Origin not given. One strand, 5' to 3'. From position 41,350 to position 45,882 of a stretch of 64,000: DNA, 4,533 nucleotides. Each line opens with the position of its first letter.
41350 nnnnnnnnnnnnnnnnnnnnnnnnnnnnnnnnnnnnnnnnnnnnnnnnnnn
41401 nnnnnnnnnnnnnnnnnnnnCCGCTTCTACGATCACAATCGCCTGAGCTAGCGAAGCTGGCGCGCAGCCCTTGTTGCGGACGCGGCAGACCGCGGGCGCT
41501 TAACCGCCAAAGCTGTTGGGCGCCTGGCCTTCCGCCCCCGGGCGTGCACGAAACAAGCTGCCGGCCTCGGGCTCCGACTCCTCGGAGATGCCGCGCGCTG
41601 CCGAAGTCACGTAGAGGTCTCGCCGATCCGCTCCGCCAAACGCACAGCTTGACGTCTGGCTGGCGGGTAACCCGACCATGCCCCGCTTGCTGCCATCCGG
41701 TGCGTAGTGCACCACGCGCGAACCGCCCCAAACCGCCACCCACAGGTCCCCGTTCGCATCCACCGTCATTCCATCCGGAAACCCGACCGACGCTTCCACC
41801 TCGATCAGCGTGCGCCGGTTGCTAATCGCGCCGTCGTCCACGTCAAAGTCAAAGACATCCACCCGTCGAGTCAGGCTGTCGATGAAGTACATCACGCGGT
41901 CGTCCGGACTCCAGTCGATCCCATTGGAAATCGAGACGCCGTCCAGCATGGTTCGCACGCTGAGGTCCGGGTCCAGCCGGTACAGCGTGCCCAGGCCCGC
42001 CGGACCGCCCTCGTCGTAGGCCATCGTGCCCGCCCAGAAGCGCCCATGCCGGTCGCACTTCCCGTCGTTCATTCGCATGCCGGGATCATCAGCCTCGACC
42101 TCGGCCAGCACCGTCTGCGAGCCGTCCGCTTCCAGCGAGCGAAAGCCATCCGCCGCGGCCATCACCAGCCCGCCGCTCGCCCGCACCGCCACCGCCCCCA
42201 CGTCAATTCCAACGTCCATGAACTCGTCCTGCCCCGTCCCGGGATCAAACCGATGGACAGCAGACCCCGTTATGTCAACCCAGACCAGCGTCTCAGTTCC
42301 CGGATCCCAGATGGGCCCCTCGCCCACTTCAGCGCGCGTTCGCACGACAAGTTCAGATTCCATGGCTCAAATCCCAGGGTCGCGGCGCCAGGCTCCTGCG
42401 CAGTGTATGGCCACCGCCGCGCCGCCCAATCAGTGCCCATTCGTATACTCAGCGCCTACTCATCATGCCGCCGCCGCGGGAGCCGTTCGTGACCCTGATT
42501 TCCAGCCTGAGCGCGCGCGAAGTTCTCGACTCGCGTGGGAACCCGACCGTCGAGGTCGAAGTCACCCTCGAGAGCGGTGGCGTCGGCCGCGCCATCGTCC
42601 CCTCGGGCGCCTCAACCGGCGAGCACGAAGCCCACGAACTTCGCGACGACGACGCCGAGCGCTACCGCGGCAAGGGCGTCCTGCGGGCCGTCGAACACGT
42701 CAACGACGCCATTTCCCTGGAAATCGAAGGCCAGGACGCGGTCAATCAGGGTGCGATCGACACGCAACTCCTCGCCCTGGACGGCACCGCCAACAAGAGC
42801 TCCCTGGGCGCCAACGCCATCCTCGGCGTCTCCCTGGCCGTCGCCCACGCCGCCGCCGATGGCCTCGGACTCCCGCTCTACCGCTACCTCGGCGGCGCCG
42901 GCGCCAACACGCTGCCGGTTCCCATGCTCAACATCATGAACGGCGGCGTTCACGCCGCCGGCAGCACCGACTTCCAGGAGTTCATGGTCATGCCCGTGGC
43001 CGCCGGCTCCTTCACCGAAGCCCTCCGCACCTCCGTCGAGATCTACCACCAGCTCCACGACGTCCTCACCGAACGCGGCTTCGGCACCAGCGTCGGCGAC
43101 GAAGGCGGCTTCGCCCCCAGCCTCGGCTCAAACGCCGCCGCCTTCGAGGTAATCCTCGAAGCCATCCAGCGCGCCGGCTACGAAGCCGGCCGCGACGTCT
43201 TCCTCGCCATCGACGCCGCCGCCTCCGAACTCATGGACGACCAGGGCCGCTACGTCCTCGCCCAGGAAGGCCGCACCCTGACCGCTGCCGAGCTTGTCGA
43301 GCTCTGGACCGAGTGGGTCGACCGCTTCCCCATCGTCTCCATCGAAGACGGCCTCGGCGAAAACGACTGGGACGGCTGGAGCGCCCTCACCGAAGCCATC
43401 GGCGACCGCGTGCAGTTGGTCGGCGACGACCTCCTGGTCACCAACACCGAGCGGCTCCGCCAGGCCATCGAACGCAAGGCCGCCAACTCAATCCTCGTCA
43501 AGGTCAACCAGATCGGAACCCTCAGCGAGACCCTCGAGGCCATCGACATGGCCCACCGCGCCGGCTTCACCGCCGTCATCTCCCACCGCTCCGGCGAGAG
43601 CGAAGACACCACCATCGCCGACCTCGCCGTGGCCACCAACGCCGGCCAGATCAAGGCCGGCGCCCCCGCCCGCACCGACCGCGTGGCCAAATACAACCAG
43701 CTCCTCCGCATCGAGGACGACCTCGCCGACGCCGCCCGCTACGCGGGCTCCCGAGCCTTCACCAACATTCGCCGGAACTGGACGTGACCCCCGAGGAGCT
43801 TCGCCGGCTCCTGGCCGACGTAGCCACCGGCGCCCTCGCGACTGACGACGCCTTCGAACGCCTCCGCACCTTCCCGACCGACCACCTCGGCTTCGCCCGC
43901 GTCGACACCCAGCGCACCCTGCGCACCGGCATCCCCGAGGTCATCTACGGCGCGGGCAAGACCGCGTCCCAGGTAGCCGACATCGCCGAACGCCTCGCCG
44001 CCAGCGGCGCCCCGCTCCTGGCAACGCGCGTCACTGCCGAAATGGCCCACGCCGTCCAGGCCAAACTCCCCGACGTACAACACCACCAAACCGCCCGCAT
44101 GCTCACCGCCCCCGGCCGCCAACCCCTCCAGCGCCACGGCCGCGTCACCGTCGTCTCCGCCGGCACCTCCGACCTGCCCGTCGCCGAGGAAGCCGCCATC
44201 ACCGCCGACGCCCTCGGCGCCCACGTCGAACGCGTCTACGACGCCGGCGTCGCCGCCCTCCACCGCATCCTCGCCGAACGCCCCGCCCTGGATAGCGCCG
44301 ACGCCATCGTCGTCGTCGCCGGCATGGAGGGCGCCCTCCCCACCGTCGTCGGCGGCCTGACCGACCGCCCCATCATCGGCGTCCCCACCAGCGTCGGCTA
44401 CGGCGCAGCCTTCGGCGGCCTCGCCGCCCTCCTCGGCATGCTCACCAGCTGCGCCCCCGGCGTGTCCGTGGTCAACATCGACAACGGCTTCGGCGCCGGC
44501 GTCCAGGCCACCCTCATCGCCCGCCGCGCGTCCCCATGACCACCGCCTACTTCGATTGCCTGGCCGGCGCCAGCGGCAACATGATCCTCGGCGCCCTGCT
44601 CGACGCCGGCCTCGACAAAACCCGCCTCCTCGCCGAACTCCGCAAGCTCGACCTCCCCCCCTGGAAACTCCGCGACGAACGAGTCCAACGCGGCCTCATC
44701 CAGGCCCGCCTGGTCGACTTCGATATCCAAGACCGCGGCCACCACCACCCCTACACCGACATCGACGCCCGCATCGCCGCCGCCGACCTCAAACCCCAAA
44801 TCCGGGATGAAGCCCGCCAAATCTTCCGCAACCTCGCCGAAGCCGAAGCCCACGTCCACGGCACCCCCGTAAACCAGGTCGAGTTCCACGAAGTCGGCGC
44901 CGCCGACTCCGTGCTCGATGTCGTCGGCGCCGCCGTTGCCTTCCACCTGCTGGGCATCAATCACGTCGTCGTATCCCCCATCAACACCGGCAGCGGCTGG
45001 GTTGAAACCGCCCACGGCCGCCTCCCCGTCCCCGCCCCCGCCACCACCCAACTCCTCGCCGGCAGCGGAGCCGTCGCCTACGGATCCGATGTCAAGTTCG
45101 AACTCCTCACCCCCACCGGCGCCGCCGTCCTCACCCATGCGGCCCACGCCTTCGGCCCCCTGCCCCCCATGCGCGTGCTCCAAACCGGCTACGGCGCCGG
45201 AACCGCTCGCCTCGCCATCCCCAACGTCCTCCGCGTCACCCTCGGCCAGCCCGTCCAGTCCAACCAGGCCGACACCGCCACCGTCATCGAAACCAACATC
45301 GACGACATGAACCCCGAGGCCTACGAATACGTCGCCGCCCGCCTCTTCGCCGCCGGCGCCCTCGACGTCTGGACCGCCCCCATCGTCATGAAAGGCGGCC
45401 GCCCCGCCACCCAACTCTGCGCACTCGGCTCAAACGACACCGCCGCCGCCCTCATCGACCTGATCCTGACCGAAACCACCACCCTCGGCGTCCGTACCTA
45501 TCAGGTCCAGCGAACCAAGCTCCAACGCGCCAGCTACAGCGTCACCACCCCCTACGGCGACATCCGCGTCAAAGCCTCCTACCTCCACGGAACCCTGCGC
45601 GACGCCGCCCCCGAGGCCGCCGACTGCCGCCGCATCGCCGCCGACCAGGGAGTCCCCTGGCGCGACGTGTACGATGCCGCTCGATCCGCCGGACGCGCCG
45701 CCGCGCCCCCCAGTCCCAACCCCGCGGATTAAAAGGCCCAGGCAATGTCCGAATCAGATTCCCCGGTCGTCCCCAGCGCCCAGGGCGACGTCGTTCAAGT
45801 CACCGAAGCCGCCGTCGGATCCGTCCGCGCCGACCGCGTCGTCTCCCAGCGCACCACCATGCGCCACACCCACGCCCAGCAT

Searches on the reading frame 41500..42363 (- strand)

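Call 7: search_protein_families(library=pfam, proteins=[window:41500-42363:-], max_evalue=0.001)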
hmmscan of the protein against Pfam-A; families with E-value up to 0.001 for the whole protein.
window:41500-42363:- (287 aa): 1 family
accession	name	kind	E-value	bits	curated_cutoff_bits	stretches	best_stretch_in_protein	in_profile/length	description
PF08450.18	SGL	-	3.5e-88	295.8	26.3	1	13-255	1-245/246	SMP-30/Gluconolactonase/LRE-like region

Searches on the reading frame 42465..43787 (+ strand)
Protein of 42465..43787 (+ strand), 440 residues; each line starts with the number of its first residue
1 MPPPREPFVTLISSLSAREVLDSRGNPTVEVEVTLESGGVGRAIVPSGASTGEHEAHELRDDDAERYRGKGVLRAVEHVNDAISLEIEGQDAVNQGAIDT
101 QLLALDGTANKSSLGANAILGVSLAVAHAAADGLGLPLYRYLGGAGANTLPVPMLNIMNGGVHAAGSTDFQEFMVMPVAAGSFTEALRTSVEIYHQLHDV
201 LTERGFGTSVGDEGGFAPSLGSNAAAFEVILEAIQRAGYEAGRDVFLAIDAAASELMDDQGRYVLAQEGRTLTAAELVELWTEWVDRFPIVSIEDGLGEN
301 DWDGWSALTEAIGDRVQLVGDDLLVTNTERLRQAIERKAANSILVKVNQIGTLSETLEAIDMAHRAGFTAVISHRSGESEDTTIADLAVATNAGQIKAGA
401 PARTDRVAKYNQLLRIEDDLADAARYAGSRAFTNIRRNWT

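Call 7: search_protein_families(library=pfam, proteins=[window:42465-43787:+], max_evalue=0.001)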
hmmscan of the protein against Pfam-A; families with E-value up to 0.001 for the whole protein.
window:42465-43787:+ (440 aa): 4 families
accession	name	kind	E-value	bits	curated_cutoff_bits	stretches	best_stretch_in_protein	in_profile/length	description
PF00113.28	Enolase_C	-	4.6e-124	414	21.5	1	149-433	3-294/296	Enolase, C-terminal TIM barrel domain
PF03952.21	Enolase_N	-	1.2e-56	190.9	35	1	12-142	1-131/131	Enolase, N-terminal domain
PF13378.12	MR_MLE_C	-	8.6e-07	29.3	29.4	1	272-395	55-173/219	Enolase C-terminal domain-like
PF07476.17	MAAL_C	-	0.00031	20.5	27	1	311-396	135-221/249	Methylaspartate ammonia-lyase C-terminus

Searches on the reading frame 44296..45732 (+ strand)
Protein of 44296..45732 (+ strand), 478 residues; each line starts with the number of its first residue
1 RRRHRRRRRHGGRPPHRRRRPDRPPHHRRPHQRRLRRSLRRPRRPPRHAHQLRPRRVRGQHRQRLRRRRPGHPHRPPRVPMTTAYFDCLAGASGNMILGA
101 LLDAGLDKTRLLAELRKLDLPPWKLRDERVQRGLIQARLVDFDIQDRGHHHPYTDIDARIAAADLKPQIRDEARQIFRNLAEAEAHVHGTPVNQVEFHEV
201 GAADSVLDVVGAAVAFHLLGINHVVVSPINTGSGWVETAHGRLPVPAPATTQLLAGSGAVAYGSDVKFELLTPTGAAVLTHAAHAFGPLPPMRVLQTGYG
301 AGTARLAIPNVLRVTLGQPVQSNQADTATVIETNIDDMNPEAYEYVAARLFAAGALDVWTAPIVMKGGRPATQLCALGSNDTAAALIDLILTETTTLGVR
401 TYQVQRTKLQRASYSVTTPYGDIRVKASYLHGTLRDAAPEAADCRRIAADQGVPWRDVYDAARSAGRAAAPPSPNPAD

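Call 7: search_protein_families(library=pfam, proteins=[window:44296-45732:+], max_evalue=0.001)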
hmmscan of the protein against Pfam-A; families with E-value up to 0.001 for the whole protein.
window:44296-45732:+ (478 aa): 1 family
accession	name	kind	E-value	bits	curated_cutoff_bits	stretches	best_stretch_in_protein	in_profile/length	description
PF01969.22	Ni_insertion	-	6.7e-134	447.2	22.1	1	84-459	1-375/375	Nickel insertion protein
